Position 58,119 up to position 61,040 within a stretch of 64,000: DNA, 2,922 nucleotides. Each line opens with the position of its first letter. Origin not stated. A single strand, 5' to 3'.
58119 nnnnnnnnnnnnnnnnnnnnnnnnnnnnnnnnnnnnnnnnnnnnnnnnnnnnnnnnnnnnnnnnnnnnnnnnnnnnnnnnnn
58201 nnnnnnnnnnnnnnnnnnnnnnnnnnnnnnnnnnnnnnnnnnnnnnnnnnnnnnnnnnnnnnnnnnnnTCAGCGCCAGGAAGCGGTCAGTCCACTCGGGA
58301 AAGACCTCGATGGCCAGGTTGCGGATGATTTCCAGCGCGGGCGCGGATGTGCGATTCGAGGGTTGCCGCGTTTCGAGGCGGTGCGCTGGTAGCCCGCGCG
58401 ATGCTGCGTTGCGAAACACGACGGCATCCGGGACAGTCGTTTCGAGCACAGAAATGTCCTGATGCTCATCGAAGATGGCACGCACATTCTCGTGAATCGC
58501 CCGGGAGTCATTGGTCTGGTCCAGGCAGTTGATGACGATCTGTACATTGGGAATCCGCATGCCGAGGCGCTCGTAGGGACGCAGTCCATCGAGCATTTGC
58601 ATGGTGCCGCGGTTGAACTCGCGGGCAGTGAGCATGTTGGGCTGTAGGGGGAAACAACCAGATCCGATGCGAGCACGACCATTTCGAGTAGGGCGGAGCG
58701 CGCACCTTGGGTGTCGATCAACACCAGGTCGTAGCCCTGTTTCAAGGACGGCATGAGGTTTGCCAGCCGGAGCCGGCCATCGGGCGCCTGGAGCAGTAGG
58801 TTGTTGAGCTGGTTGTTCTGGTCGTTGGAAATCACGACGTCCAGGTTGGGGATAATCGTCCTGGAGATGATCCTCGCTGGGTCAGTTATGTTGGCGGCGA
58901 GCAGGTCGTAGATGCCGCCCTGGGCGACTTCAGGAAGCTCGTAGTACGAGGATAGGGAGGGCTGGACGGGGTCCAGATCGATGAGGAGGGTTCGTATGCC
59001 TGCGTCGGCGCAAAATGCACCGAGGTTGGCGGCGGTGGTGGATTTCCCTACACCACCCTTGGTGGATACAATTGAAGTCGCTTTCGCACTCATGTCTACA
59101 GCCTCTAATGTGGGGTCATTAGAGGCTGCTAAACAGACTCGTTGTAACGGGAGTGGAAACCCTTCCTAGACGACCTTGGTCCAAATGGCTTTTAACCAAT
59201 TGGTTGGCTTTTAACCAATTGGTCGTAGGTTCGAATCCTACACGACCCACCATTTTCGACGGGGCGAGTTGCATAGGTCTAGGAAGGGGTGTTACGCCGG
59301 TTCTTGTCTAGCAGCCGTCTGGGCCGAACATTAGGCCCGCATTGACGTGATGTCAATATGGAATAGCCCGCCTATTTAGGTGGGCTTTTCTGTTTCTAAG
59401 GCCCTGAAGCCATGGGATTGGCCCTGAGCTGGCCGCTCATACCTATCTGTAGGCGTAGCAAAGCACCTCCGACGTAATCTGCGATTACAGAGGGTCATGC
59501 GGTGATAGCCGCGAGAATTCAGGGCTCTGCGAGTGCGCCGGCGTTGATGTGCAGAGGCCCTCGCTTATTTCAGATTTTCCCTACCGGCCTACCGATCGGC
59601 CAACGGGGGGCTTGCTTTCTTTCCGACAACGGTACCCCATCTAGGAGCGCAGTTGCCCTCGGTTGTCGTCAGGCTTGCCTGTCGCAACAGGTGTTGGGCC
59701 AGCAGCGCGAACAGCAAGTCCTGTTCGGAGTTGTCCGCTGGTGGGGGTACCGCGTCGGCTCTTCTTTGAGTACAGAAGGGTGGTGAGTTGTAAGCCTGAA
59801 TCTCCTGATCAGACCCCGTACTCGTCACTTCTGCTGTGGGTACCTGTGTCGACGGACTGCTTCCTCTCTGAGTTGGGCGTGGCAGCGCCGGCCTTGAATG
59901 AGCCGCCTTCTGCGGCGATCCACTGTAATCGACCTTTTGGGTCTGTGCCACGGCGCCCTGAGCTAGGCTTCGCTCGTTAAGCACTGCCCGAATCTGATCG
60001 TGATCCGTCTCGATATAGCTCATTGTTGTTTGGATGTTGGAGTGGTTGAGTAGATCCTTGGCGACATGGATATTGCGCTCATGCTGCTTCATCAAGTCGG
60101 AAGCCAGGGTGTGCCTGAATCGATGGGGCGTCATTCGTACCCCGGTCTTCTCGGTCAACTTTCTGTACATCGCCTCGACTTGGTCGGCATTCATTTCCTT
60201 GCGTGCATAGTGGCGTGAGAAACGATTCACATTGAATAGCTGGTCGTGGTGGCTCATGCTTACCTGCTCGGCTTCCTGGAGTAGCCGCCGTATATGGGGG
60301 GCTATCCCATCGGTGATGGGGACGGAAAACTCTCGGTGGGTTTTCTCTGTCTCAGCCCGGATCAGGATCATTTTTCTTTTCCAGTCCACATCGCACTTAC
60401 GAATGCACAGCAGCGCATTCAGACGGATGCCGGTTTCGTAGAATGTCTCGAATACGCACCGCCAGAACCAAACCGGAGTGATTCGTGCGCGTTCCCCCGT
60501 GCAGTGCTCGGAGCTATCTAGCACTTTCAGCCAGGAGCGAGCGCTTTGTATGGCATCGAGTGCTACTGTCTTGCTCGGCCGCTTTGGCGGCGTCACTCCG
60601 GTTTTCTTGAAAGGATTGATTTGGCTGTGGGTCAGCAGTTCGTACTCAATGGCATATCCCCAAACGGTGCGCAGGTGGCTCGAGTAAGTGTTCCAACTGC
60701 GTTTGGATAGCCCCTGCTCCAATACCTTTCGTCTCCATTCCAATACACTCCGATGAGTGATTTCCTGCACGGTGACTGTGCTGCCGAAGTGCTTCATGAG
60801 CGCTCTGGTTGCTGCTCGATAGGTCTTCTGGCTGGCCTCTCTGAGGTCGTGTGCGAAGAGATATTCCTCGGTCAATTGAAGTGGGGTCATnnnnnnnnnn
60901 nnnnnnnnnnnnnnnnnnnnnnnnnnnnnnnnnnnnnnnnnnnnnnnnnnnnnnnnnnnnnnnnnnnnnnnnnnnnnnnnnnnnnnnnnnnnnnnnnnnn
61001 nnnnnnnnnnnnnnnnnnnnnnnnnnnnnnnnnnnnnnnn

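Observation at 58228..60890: parA, tRNA-Lys 3' fragment and int are contiguous: a circular (attP-type) junction, with a duplication inside att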

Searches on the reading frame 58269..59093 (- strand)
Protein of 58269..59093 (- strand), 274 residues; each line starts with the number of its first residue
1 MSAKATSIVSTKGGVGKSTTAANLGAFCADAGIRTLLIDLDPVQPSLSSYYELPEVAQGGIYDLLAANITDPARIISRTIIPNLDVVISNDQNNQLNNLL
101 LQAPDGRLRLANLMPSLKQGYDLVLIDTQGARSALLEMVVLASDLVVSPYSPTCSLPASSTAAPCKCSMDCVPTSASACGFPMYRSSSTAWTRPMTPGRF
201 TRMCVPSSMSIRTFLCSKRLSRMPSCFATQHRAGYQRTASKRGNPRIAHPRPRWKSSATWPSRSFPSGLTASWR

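Call 15: find_encoding_contigs(protein=window:58269-59093:-, flank=10000, max_places=10)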
Protein window:58269-59093:- (274 aa): no gene with exactly this product is on record in the collection.

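Call 51: search_protein_families(library=pfam, proteins=[window:58269-59093:-])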
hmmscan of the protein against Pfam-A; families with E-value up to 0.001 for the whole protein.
window:58269-59093:- (274 aa): 7 families
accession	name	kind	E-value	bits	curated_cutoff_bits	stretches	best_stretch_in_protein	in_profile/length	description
PF13614.12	AAA_31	-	1.4e-22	80.9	27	1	4-151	2-148/177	AAA domain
PF01656.29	CbiA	-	2.9e-13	50.3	25.4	1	7-106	2-54/125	CobQ/CobB/MinD/ParA nucleotide binding domain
PF09140.17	MipZ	-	7.4e-09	35.7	20.7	0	10-52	7-49/262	ATPase MipZ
PF10609.15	ParA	-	2e-07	31.1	27.1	1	6-52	6-52/246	NUBPL iron-transfer P-loop NTPase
PF02374.21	ArsA_ATPase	-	9.1e-07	28.8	24.3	1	8-52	5-48/305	Anion-transporting ATPase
PF07015.17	VirC1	-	1.7e-05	24.7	24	0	118-150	81-113/231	VirC1 protein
PF00142.24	Fer4_NifH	-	0.00032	20.7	25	1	10-46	6-42/271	4Fe-4S iron sulfur cluster binding proteins, NifH/frxC family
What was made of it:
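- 58228..59093 (-): parA/soj gene of the island, first gene of the parA-end operon. Here it is frameshifted by a missing base in the G-run at 58647-58651 (coding strand C5, against C6 in pUM505). Pfam AAA_31/CbiA/ParA on the N-terminal part (call 51).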

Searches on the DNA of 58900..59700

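Call 5: search_rna_families(source=window, start=58900, end=59700, threshold=evalue, max_evalue=10, show_alignments=3)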
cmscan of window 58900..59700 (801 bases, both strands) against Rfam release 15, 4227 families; matches with E-value up to 10: 10.
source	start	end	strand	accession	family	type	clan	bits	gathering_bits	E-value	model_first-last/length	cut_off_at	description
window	59187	59249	+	RF00005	tRNA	Gene; tRNA;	CL00001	31.3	29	0.00017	1-71/71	no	tRNA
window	59295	59396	+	RF01772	rnk_pseudo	Cis-reg; leader;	-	26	55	0.044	1-108/108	no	Pseudomonas rnk leader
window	59327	59392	+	RF00106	RNAI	Gene; antisense;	-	18.1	47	0.95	1-102/102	no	RNAI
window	59364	59391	-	RF01356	CRISPR-DR28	Gene; CRISPR;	-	17.5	35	3.7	1-24/24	no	CRISPR RNA direct repeat element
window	59361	59390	+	RF02604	BASRCI153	Gene; sRNA;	-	17.4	137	0.11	165-194/214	no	Brucella sRNA CI153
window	59123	59222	+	RF02114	FAM13A-AS1_1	Gene; lncRNA;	-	15.6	70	5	1-118/118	no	FAM13A antisense RNA 1 conserved region 1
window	59202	59250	-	RF04354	Plastid-ycf2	Cis-reg;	-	15.5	65.7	4.1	1-75/75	no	Plastid-ycf2 5UTR RNA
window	59196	59249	-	RF04351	Plastid-psbl-rps4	Cis-reg;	-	15.2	68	3.7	1-53/53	no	Plastid-psbl-rps4 3UTR RNA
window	59188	59227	-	RF02990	gut-2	Gene; sRNA;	-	13.1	39.8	5.4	1-48/48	no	gut-2 RNA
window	59420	59449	-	RF01905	HOTAIR_2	Gene; lncRNA;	-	11.2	60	7.4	1-69/69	no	HOTAIR conserved region 2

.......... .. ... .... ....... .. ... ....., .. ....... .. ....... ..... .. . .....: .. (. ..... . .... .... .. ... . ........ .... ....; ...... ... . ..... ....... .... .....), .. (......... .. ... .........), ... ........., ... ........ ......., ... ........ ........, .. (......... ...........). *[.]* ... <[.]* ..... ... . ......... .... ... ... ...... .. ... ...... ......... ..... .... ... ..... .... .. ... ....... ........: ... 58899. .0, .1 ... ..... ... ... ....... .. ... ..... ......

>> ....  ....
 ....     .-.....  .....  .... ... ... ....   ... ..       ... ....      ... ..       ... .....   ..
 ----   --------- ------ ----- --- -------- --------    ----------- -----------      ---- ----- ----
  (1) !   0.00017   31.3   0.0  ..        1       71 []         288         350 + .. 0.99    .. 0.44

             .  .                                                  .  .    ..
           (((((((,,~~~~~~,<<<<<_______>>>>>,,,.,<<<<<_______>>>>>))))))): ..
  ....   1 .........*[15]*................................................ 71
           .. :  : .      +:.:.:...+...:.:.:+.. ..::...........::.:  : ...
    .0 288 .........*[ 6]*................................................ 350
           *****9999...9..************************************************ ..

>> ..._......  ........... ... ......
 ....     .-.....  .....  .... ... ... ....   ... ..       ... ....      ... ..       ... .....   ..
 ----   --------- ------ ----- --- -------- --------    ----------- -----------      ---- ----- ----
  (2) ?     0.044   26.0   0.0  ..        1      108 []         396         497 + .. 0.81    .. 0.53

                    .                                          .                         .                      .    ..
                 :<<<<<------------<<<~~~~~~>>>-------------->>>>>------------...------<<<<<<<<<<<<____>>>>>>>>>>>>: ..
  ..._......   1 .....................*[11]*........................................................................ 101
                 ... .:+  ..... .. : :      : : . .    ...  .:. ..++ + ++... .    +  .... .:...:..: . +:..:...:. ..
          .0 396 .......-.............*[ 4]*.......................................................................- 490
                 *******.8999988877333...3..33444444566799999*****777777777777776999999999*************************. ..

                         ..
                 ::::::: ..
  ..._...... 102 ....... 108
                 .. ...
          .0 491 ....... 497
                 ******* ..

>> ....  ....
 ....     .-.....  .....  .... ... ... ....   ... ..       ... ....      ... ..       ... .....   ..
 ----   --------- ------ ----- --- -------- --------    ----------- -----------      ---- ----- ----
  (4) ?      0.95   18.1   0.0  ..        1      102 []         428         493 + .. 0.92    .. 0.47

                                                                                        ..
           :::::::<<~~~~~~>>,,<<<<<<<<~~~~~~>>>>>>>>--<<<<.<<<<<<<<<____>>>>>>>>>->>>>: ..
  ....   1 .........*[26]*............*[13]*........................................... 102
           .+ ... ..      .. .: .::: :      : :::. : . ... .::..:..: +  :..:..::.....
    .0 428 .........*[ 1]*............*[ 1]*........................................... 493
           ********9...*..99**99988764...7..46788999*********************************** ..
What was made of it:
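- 59365..59396 (+): Plus-strand intrinsic terminator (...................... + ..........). It most likely terminates the tRNA-Lys transcript once integration rebuilds the gene at the int end. The weak Rfam hits here are driven by this terminator hairpin (call 5).
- On Functional tRNA-Lys gene: The Rfam hit lacks a D arm, with 6 nt in place of 15 and mismatched acceptor pairs (call 5).
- Checked: It is not a tRNA (call 5).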

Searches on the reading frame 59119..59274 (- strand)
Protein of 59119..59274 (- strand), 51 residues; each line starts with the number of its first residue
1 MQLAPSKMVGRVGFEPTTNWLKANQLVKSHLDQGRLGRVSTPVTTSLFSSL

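Call 18: find_encoding_contigs(protein=window:59119-59274:-, flank=10000, max_places=10)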
Protein window:59119-59274:- (51 aa): no gene with exactly this product is on record in the collection.

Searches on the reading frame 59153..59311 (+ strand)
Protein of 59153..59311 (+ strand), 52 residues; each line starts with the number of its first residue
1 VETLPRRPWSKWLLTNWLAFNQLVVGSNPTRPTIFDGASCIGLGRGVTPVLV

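Call 19: find_encoding_contigs(protein=window:59153-59311:+, flank=10000, max_places=10)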
Protein window:59153-59311:+ (52 aa): no gene with exactly this product is on record in the collection.
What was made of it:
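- Tried and rejected: The frameshifted 274-aa ParA product and the two small ORFs that span the duplication are not on record (calls 15, 18, 19).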

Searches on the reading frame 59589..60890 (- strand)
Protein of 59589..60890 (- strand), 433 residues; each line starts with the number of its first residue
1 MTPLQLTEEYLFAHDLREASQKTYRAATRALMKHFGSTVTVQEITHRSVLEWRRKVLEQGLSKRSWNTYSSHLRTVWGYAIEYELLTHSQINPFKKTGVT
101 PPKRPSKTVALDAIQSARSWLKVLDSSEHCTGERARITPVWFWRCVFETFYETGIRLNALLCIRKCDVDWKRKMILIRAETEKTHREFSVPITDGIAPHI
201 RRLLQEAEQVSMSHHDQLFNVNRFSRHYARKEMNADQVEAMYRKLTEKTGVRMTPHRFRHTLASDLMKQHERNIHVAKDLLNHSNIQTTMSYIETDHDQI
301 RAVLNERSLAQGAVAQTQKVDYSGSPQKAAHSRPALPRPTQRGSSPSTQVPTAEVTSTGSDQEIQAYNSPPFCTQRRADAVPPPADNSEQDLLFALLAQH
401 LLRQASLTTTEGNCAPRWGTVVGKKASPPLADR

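Call 17: find_encoding_contigs(protein=window:59589-60890:-, flank=6000, max_places=10)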
Protein window:59589-60890:- (433 aa): 23 contigs read that carry it; 10 places shown.
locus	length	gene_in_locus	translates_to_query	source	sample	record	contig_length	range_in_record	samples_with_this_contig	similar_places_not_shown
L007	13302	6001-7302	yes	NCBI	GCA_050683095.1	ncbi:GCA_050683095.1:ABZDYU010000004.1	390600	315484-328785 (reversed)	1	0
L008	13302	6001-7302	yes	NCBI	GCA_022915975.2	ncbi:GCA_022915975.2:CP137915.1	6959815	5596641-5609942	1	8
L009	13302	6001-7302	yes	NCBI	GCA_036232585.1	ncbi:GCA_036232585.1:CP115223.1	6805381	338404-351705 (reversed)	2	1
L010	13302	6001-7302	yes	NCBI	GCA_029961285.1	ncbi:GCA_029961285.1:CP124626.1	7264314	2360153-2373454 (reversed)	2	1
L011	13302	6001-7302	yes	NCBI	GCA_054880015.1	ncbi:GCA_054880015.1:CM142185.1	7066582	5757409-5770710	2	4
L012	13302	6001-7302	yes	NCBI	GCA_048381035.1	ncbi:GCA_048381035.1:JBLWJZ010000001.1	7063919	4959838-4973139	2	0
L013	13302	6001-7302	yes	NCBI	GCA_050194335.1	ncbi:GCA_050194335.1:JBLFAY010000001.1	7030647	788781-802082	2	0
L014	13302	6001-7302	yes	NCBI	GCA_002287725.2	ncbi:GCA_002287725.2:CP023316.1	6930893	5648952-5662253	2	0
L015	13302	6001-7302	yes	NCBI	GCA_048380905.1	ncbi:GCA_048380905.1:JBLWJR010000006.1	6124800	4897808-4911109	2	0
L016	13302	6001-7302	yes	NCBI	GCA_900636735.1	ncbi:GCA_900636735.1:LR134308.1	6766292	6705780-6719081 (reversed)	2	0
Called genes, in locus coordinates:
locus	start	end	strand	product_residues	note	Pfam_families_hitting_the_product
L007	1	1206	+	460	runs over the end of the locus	-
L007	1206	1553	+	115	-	-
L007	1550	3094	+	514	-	PF07916:TraG_N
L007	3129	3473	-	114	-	PF12553:DUF3742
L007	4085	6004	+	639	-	PF07514:TraI_2, PF07515:TraI_2_C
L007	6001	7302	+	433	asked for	PF00589:Phage_integrase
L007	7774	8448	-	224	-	PF00733:Asn_synthase, PF06508:QueC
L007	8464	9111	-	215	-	PF04055:Radical_SAM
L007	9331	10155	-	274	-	PF16331:TolA_bind_tri, PF13424:TPR_12 (faint), PF13428:TPR_14 (faint), PF09976:TPR_21 (weak), PF13525:YfiO (weak), PF13432:TPR_16, PF14559:TPR_19 (weak), PF13174:TPR_6, +2 more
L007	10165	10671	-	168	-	PF00691:OmpA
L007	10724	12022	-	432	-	PF04052:TolB_N, PF26550:Tricorn_2nd, PF00930:DPPIV_N (faint), PF26549:Tricorn_N (weak), PF07676:PD40, PF26549:Tricorn_N, PF07676:PD40, PF26549:Tricorn_N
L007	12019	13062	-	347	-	PF13103:TonB_2, PF03544:TonB_C (weak)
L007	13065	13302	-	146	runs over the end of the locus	PF02472:ExbD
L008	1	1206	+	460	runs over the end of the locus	-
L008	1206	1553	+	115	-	-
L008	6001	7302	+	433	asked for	PF00589:Phage_integrase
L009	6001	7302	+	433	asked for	PF00589:Phage_integrase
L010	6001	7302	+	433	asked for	PF00589:Phage_integrase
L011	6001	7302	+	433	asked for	PF00589:Phage_integrase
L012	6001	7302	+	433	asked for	PF00589:Phage_integrase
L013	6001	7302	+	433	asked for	PF00589:Phage_integrase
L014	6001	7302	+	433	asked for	PF00589:Phage_integrase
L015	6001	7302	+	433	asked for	PF00589:Phage_integrase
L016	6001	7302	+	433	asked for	PF00589:Phage_integrase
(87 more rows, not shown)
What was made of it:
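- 59589..60890 (-): int, a 433-aa XerC/XerD-like tyrosine recombinase of the island. The exact protein is found next to tRNA-Lys in at least 10 chromosomes (call 17).
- On PAPI-1/pKLC102-type ICE (tRNA-Lys-specific, MOBH/MPF_G): The exact protein sits beside tRNA-Lys in at least 10 chromosomes (call 17).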

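Call 51: search_protein_families(library=pfam, proteins=[window:59589-60890:-])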
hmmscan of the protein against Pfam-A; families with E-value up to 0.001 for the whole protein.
window:59589-60890:- (433 aa): 2 families
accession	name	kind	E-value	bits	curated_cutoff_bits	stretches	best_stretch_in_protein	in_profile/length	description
PF00589.27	Phage_integrase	-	4.2e-24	85.7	27.1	1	144-296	25-169/172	Phage integrase family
PF13102.12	Phage_int_SAM_5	-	9.5e-05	23.1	22.3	1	17-90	18-92/98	Phage integrase SAM-like domain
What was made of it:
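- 59589..60890 (-): Pfam PF00589 and Phage_int_SAM_5 (call 51).
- Checked: int: 59589-60890 on the minus strand, Pfam PF00589 (call 51).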

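Call 52: search_protein_families(library=ncbifam, proteins=[window:59589-60890:-])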
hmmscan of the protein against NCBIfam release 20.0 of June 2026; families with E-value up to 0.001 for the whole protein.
window:59589-60890:- (433 aa): 9 families
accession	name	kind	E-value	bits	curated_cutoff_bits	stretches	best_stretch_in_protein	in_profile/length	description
NF040815.2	recomb_XerA_Arch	equivalog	8.7e-29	100.9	220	1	9-302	2-261/263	site-specific tyrosine recombinase/integron integrase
TIGR02224.1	recomb_XerC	equivalog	5.9e-24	85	335.15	1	18-305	12-287/295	tyrosine recombinase XerC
TIGR02225.1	recomb_XerD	equivalog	2.2e-19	69.9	329.6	1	14-306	11-285/290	site-specific tyrosine recombinase XerD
NF003462.0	PRK05084.1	equivalog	1.1e-17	63.9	267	1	150-307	204-356/360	tyrosine recombinase XerS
NF001399.0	PRK00283.1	subfamily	1.7e-16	60.3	279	1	14-305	20-293/300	tyrosine recombinase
TIGR02249.1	integrase_gron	subfamily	3.6e-10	39.7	265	1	224-293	228-298/315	integron integrase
NF011946.0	PRK15417.1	equivalog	1.6e-08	34.1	435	1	229-294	248-314/337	integron integrase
NF002331.0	PRK01287.1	subfamily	2.2e-08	33.5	371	1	29-312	64-329/365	site-specific tyrosine recombinase XerC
NF041502.1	integrase_1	equivalog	7.2e-06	25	350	1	222-302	284-367/484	site-specific integrase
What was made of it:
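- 59589..60890 (-): NCBIfam Xer-like models match, all below their cut-offs (call 52).
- On PAPI-1/pKLC102-type ICE (tRNA-Lys-specific, MOBH/MPF_G): PF00589 at 4e-24, and Xer-like NCBIfam matches below their cut-offs (calls 51, 52).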
